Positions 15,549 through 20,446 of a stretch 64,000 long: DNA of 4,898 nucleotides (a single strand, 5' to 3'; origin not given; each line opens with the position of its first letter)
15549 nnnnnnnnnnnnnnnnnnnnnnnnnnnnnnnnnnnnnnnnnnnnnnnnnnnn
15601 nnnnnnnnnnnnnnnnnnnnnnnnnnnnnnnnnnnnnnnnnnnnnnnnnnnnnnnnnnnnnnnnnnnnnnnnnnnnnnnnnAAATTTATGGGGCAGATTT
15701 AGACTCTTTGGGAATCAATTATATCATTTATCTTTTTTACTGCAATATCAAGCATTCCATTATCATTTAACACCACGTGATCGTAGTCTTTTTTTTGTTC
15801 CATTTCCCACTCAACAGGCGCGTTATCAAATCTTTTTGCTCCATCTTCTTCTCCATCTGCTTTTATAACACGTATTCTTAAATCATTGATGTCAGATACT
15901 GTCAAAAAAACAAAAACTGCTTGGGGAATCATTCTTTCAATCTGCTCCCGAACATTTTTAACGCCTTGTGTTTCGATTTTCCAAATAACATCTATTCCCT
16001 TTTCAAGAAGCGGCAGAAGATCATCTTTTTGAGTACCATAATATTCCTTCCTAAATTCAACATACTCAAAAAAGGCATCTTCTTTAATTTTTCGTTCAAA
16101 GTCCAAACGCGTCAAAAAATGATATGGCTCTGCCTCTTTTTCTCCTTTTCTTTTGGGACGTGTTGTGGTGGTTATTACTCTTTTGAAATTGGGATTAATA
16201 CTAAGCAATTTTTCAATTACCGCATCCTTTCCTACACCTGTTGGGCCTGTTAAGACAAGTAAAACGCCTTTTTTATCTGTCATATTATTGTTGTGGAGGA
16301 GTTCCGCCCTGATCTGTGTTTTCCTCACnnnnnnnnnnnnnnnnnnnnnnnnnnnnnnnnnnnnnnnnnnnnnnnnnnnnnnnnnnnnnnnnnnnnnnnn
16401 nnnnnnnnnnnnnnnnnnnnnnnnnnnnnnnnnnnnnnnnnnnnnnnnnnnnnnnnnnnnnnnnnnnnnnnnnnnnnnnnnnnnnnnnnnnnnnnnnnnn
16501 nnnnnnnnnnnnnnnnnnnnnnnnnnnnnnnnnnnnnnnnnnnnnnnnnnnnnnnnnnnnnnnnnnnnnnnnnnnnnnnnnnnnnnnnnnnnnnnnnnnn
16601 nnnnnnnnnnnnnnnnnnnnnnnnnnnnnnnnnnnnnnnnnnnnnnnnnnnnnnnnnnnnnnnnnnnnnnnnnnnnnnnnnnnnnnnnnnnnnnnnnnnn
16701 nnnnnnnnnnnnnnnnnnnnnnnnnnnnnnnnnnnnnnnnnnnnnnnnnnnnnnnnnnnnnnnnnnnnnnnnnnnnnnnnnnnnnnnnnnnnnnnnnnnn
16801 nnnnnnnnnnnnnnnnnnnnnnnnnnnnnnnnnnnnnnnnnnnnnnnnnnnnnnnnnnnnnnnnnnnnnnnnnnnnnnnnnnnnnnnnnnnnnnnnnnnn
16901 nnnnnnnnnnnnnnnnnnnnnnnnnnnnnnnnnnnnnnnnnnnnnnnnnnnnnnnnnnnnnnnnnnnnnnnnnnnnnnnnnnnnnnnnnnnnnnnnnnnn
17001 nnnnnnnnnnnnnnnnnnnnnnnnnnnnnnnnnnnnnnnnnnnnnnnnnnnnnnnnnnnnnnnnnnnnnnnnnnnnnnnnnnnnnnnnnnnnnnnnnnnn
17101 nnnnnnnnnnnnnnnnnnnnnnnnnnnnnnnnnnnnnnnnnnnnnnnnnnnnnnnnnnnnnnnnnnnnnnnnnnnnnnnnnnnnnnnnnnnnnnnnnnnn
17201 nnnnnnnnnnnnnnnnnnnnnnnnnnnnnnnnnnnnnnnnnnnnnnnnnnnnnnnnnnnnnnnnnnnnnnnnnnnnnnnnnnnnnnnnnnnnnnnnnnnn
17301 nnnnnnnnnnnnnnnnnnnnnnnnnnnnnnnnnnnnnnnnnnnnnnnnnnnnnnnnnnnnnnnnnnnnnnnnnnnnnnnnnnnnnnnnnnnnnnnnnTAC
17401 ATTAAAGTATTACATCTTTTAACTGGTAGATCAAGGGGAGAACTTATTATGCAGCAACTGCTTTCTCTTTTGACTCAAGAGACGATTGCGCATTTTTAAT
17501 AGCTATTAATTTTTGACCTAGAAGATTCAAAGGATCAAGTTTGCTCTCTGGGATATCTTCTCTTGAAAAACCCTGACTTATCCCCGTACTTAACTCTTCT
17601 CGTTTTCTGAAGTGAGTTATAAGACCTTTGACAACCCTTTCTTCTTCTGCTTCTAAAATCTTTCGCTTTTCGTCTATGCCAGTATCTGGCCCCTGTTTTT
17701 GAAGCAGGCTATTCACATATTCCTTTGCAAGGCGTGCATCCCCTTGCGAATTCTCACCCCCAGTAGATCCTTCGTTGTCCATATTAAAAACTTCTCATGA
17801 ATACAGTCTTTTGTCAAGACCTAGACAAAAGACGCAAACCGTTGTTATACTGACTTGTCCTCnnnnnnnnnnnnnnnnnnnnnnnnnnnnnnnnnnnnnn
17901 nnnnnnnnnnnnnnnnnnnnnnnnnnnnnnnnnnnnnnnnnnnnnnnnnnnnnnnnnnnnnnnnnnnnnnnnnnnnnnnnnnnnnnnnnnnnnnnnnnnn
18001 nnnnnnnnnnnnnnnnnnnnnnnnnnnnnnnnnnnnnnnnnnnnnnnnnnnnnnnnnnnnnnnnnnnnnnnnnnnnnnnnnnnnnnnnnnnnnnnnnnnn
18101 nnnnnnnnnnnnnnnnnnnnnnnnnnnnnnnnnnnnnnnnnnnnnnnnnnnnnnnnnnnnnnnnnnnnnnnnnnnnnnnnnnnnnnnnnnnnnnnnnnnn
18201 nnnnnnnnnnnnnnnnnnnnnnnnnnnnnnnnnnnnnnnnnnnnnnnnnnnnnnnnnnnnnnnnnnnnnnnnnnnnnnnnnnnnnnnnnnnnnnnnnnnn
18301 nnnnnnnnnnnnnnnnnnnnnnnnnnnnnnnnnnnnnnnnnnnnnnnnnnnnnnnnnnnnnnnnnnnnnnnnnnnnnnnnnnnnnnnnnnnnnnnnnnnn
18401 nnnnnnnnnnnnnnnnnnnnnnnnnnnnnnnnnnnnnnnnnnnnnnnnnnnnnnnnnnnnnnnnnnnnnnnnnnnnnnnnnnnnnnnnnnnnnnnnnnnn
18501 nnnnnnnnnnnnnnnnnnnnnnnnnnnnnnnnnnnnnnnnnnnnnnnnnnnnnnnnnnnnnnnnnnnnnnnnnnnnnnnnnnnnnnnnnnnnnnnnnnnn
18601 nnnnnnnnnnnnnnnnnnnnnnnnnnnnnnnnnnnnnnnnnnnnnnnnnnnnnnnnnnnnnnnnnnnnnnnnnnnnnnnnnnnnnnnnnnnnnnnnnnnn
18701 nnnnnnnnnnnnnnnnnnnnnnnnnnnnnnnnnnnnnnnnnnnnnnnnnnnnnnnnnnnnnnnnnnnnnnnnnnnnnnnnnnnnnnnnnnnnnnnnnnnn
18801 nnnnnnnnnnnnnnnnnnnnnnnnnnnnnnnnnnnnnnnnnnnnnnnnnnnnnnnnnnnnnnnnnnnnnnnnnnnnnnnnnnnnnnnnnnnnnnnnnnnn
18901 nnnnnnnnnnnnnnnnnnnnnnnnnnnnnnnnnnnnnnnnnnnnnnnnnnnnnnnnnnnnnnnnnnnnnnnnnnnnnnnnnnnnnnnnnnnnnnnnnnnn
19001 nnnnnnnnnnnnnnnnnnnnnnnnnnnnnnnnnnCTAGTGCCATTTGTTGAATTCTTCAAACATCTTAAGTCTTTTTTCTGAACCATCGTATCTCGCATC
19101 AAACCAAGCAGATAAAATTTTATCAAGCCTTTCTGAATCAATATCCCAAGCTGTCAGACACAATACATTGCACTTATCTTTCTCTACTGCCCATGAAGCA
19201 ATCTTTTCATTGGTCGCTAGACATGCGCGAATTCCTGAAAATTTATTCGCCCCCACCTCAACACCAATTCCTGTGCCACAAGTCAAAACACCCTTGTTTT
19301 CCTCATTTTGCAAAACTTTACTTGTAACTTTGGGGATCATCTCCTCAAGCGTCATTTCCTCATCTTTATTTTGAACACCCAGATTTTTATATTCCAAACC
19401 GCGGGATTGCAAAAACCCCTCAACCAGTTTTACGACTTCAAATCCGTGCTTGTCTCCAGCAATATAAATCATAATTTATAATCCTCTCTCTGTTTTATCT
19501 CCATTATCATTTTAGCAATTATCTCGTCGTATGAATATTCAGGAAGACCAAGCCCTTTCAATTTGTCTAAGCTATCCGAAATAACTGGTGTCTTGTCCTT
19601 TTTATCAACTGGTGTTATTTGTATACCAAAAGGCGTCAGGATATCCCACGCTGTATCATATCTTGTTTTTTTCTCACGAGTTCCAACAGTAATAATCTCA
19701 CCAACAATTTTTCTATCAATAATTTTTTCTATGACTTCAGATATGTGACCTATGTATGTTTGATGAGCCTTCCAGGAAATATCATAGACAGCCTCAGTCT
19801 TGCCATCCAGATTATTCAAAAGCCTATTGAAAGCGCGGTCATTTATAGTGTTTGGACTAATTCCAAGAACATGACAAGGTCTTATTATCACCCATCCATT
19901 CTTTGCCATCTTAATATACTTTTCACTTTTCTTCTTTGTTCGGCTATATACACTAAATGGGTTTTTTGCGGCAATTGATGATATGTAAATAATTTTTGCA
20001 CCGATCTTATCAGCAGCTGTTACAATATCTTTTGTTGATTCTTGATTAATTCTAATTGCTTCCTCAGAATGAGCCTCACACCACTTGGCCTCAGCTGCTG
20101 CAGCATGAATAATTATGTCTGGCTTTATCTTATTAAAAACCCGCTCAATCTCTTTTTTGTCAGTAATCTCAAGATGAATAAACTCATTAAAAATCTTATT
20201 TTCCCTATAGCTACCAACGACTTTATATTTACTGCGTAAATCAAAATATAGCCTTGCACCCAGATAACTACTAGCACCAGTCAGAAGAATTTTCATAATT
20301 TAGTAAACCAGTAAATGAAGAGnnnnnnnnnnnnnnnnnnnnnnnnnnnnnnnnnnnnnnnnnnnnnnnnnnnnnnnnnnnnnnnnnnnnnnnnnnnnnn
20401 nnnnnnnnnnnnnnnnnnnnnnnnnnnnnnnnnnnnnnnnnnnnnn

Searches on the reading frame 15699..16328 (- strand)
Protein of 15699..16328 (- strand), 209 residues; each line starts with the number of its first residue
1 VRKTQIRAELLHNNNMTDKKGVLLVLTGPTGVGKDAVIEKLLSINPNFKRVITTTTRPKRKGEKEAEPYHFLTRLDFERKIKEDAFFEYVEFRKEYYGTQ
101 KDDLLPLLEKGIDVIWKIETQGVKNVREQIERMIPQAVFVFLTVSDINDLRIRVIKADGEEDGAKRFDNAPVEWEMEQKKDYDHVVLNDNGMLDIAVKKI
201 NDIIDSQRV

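Call 48: search_protein_families(library=pfam, proteins=[window:15699-16328:-], max_evalue=0.001)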
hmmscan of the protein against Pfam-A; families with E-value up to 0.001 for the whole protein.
window:15699-16328:- (209 aa): 1 family
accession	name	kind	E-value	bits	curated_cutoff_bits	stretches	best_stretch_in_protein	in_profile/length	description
PF00625.27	Guanylate_kin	-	4.1e-31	108.5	25.2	1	23-206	4-181/182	Guanylate kinase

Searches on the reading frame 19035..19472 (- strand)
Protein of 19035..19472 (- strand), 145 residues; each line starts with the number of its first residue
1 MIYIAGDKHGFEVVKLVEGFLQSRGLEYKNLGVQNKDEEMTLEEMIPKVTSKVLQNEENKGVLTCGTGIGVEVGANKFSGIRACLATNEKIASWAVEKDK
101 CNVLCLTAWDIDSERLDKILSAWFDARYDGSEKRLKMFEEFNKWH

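Call 46: search_protein_families(library=pfam, proteins=[window:19035-19472:-], max_evalue=0.001)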
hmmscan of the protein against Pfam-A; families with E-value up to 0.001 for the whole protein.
window:19035-19472:- (145 aa): 1 family
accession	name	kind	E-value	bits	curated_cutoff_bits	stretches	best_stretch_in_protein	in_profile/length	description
PF02502.23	LacAB_rpiB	-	6.7e-30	104.3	24.7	1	2-133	1-131/138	Ribose/Galactose Isomerase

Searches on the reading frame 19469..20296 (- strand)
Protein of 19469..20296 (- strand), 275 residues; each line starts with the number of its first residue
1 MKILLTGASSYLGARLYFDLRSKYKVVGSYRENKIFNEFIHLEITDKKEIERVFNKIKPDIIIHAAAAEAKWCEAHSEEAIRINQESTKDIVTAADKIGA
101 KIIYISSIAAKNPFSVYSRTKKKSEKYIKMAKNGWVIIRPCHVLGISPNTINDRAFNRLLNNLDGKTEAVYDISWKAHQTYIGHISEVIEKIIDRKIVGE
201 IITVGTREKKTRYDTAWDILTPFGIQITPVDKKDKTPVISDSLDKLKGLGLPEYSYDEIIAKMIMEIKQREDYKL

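Call 46: search_protein_families(library=pfam, proteins=[window:19469-20296:-], max_evalue=0.001)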
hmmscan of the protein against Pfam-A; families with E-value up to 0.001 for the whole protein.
window:19469-20296:- (275 aa): 7 families
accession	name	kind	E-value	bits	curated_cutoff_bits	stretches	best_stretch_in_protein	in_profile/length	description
PF04321.23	RmlD_sub_bind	-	3.8e-26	92.2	27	1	1-233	1-244/287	RmlD substrate binding domain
PF01370.27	Epimerase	-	1.7e-18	67.4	20.9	1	3-166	1-197/240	NAD dependent epimerase/dehydratase family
PF02719.21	Polysacc_synt_2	-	5.5e-13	49.2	20.2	1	32-133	49-154/293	Polysaccharide biosynthesis protein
PF01073.25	3Beta_HSD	-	2.8e-08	33.5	22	1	18-110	29-119/280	3-beta hydroxysteroid dehydrogenase/isomerase family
PF07993.18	NAD_binding_4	-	3e-07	30.3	20.1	0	51-110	83-139/258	Male sterility protein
PF13460.12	NAD_binding_10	-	1.8e-05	25.2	27.2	1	38-142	42-145/184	NAD(P)H-binding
PF16363.11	GDP_Man_Dehyd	-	0.00026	21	27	1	37-105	54-127/332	GDP-mannose 4,6 dehydratase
